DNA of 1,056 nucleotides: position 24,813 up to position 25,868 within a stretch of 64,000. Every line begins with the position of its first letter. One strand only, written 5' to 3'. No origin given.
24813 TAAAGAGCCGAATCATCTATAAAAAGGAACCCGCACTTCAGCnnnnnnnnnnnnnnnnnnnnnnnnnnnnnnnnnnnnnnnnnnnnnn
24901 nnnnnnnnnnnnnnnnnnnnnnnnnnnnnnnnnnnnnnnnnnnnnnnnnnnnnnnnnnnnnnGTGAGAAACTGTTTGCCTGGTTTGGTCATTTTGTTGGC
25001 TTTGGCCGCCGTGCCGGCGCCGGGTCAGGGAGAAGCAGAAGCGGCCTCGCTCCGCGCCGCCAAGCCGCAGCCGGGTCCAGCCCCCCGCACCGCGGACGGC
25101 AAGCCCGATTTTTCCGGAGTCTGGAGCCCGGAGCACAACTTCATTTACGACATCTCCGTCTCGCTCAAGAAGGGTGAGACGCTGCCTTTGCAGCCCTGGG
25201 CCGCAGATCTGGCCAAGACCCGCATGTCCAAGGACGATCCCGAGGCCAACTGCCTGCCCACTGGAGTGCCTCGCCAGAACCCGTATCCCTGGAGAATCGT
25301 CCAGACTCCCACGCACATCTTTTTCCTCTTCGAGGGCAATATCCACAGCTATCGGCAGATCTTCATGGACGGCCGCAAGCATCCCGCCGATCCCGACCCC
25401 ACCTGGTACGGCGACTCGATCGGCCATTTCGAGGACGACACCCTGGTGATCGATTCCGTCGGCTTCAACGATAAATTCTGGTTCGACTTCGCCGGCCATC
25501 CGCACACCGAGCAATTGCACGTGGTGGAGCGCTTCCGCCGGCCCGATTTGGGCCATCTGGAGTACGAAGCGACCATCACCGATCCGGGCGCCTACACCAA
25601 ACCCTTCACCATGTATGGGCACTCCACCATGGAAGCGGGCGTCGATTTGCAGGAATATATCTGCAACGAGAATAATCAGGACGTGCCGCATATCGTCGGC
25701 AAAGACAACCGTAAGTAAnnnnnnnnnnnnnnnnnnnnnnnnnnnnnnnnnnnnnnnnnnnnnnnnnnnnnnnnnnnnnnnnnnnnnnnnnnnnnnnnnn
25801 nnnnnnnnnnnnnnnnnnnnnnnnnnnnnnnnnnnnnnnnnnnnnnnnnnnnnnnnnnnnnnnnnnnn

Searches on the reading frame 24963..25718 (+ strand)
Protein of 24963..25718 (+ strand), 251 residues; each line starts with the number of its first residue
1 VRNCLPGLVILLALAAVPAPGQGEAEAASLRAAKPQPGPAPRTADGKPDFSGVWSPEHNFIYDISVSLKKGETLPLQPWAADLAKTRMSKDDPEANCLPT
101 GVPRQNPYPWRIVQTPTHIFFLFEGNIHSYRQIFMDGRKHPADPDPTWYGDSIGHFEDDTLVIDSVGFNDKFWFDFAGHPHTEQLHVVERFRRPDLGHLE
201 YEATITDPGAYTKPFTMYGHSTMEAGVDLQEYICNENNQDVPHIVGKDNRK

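Call 79: search_protein_families(library=pfam, proteins=[window:24963-25718:+], max_evalue=0.001)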
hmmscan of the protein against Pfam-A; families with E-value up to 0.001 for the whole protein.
window:24963-25718:+ (251 aa): 0 families
